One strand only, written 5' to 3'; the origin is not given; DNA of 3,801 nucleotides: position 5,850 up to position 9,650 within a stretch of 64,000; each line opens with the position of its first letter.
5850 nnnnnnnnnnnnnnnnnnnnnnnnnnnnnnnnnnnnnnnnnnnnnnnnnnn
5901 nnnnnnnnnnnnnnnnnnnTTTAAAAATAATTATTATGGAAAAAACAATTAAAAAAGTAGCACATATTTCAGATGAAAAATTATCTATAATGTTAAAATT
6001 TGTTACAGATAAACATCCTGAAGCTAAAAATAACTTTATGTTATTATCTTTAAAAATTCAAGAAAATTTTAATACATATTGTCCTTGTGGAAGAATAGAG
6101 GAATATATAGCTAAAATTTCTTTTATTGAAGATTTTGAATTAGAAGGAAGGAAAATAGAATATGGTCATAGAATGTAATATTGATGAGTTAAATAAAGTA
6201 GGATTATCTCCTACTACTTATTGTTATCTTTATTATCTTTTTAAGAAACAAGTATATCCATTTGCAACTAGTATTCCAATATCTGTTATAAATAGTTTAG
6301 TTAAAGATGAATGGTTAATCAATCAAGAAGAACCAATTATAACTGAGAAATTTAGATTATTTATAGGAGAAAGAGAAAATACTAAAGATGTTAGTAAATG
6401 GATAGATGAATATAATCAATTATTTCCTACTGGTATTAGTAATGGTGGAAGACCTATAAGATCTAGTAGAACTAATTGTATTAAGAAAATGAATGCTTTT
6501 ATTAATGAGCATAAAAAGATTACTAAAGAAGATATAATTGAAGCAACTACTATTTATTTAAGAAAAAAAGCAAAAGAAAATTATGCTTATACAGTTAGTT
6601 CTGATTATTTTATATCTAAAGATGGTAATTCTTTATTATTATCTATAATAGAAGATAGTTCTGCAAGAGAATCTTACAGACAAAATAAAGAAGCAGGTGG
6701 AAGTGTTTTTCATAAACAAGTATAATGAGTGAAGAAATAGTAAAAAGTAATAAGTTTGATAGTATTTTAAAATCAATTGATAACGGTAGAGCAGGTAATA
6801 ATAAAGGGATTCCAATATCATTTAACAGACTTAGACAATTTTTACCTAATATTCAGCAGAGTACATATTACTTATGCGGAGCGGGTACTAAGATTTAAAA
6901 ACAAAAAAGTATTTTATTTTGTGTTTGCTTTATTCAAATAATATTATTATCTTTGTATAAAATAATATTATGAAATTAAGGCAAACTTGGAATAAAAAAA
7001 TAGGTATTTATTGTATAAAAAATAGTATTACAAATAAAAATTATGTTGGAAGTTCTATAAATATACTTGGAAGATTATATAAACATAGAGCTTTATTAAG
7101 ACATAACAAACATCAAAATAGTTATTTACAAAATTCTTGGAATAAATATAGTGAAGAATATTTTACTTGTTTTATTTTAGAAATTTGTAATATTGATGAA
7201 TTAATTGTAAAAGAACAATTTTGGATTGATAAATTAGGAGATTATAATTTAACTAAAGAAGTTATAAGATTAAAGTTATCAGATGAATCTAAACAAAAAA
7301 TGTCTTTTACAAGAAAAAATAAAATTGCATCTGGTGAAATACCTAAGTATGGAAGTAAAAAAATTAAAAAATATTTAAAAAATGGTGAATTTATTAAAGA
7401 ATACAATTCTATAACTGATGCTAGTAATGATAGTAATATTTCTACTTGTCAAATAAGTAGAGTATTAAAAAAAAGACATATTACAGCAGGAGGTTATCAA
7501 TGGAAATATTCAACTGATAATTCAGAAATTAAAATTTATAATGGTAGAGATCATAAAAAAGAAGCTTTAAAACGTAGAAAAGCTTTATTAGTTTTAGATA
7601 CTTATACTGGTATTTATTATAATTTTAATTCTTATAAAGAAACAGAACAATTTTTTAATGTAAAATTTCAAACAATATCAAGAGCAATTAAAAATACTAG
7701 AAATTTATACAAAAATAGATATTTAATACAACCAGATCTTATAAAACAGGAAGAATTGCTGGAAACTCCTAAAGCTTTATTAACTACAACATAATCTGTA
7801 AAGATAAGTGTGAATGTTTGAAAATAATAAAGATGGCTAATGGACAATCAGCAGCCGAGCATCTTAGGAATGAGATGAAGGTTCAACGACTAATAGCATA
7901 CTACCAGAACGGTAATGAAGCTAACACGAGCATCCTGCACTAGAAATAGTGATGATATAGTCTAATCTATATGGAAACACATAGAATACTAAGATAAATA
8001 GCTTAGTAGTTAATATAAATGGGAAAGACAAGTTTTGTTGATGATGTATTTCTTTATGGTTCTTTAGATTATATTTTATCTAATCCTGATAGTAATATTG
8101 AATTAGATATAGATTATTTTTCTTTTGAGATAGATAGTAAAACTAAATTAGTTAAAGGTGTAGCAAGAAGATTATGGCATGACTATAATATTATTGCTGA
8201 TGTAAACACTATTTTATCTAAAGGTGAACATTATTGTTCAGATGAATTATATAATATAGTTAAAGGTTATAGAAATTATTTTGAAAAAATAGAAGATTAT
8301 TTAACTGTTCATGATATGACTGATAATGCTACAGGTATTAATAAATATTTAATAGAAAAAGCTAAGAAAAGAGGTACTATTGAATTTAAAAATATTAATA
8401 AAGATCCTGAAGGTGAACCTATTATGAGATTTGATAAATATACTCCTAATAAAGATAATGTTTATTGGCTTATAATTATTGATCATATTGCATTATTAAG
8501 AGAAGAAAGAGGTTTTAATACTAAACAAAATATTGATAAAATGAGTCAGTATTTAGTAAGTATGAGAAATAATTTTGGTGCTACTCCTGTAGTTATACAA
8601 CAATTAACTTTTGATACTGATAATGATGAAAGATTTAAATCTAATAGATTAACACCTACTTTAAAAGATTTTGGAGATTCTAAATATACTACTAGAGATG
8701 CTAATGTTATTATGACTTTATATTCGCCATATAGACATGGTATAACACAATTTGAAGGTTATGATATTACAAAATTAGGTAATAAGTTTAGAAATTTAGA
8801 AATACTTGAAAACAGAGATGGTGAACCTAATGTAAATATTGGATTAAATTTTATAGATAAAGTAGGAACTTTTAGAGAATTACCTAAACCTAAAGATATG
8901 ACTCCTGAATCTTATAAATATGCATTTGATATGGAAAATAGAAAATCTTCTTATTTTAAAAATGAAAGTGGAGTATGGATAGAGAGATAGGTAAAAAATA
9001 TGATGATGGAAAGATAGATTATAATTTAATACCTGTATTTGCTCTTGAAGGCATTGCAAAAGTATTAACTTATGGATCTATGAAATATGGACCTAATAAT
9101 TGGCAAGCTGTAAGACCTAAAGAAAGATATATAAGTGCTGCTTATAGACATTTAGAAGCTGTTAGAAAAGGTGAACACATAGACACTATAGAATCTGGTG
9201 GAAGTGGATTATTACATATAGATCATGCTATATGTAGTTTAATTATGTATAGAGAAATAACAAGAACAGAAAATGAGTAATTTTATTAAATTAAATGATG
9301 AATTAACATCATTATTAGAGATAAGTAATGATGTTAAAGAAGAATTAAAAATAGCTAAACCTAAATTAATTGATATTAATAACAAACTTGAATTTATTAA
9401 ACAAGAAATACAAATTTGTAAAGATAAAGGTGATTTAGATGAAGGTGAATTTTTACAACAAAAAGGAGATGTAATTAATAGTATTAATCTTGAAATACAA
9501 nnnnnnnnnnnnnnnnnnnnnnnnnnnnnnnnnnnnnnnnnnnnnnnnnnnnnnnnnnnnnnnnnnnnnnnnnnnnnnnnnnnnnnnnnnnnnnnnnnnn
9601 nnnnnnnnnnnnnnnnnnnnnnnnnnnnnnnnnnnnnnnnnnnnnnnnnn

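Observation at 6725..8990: DnaB-like replicative helicase split inside its Walker A codons by a group I intron carrying a GIY-YIG homing endonuclease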

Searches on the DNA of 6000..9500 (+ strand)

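Call 3: search_rna_families(source=window, start=6000, end=9500, threshold=evalue, max_evalue=1, show_alignments=3)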
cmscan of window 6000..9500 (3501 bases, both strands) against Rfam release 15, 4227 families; matches with E-value up to 1: 0.
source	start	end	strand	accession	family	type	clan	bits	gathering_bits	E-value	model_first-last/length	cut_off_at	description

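Call 5: search_rna_families(source=window, start=7780, end=8040, threshold=evalue, max_evalue=10, show_alignments=5)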
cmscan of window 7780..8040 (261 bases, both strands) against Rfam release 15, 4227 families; matches with E-value up to 10: 1.
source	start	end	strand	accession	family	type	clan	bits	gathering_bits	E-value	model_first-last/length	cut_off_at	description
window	7788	7984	+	RF00028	Intron_gpI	Intron;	-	36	50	6.4e-08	1-253/253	no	Group I catalytic intron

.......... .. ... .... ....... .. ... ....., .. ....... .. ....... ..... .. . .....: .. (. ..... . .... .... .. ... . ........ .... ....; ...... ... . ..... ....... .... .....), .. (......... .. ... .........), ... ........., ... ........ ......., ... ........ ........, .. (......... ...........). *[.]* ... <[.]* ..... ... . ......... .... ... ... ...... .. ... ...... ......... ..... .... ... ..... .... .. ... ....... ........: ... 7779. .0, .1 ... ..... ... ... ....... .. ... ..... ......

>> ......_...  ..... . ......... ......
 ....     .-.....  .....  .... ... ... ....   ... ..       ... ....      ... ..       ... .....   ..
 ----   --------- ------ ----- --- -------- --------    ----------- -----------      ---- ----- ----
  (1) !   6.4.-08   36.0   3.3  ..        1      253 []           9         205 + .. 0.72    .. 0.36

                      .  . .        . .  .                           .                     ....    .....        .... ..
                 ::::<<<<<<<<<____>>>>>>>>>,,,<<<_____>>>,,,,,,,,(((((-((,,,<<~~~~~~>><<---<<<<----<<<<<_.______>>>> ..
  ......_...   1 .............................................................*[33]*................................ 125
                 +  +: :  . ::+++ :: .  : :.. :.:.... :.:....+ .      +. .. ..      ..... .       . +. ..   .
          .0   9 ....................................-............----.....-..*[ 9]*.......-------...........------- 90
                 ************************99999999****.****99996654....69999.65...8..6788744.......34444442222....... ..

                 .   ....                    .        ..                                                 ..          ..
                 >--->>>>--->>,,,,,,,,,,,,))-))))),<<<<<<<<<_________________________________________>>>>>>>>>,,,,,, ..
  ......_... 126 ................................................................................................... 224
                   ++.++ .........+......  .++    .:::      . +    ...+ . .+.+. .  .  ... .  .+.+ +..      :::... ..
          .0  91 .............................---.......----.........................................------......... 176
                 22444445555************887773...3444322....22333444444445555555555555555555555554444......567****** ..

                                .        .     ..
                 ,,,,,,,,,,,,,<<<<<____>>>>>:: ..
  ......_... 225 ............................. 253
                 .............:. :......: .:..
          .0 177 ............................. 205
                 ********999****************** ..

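Call 6: search_dna_similar(query=window:6725-8990:+, collection=phages, mode=distant, max_rows=30)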
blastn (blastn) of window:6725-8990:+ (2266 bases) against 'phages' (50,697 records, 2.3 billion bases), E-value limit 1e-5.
Records with a match: 221; places in all: 254; records where one place covers at least 80% of the query: 0.
Best place of each record, by identity: 90-95% 3; 80-90% 73; 60-80% 145.
By first word of the organism name: Staphylococcus 115; Pseudomonas 17; Lactococcus 15; Flavobacterium 13; Bacillus 11; Aeromonas 9; uncultured 8; Serratia 7; Caudoviricetes 3; Clostridium 3; and 14 more.
By host as written in the record: Staphylococcus aureus 50; - 24; Lactococcus lactis 15; Staphylococcus sp. 11; Pseudomonas aeruginosa 8; Staphylococcus carnosus TM300 5; Aeromonas sp. 4; Bacillus subtilis 4; and 62 more.
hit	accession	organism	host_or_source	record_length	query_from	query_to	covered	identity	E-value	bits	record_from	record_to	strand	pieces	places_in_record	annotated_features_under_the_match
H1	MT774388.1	uncultured phage cr112_1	human feces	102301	269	538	12%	71.5%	1e-29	138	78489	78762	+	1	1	hypothetical protein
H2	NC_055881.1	uncultured phage cr112_1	human feces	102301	269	538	12%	71.5%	1e-29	138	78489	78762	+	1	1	homing endonuclease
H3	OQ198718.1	Kolpuevirus sp. 'frurule'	Bacteroides cellulosilyticus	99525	183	436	11%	70.6%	2e-19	104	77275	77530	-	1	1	GIY endonuclease | replicative DNA helicase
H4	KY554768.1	Lactococcus phage AM1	Lactococcus lactis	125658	1016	1169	7%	76.1%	3e-18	100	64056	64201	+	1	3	none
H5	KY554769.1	Lactococcus phage AM2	Lactococcus lactis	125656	1016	1169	7%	76.1%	3e-18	100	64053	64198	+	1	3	none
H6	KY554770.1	Lactococcus phage AM3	Lactococcus lactis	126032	1016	1169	7%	76.1%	3e-18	100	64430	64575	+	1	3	none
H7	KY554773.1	Lactococcus phage AM8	Lactococcus lactis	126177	1016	1169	7%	76.1%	3e-18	100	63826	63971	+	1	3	none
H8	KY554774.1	Lactococcus phage AM9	Lactococcus lactis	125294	1016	1169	7%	76.1%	3e-18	100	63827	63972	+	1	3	none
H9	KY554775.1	Lactococcus phage AM11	Lactococcus lactis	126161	1016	1169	7%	76.1%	3e-18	100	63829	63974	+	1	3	none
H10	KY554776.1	Lactococcus phage AM12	Lactococcus lactis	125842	1016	1169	7%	76.1%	3e-18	100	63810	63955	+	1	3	none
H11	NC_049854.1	Lactococcus phage AM1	Lactococcus lactis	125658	1016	1169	7%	76.1%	3e-18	100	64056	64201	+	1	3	none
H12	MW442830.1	Flavobacterium phage FPSV-D18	Flavobacterium psychrophilum FPS-D8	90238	1030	1168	6%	84.2%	6e-33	150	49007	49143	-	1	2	record has no annotation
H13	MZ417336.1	Staphylococcus phage PG-2021_46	Staphylococcus epidermidis I0564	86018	1029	1169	6%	78.8%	2e-20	108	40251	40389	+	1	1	record has no annotation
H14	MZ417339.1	Staphylococcus phage PG-2021_5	Staphylococcus epidermidis C6869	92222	1029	1169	6%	78.8%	2e-20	108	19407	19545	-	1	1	record has no annotation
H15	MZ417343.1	Staphylococcus phage PG-2021_74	Staphylococcus epidermidis I0515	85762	1029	1169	6%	78.8%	2e-20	108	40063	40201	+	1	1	record has no annotation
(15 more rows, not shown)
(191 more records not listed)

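Call 7: get_annotated_region(hit=H3, flank=4000)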
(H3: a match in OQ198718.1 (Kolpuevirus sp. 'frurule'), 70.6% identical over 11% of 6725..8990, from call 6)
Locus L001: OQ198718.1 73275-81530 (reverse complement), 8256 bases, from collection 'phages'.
description: Kolpuevirus sp. 'frurule' isolate Bc03, complete genome.
organism: Kolpuevirus sp. 'frurule' (NCBI taxid 3028514)
taxonomy: Viruses; Duplodnaviria; Heunggongvirae; Uroviricota; Caudoviricetes; Crassvirales; Steigviridae; Asinivirinae; Kolpuevirus
host: Bacteroides cellulosilyticus; source: wastewater; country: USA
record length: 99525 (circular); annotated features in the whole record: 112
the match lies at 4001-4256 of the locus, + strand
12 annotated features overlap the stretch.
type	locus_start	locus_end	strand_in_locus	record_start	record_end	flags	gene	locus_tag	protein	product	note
CDS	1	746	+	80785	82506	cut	-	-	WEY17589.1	hypothetical protein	-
CDS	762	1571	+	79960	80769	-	-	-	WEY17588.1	hypothetical protein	-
CDS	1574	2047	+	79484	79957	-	-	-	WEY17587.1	hypothetical protein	-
CDS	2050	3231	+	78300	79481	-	-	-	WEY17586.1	hypothetical protein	-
CDS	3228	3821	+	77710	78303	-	-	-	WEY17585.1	replisome organizer protein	-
CDS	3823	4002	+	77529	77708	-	-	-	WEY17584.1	replicative DNA helicase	DnaB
CDS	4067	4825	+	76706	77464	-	-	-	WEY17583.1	GIY endonuclease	-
CDS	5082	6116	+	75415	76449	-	-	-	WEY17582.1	replicative DNA helicase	-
CDS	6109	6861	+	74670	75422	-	-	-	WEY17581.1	ATP/GTP-binding protein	-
CDS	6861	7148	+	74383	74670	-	-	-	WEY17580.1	hypothetical protein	-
CDS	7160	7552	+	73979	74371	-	-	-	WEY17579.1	hypothetical protein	-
CDS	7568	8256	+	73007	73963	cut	-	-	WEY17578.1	hypothetical protein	gene45b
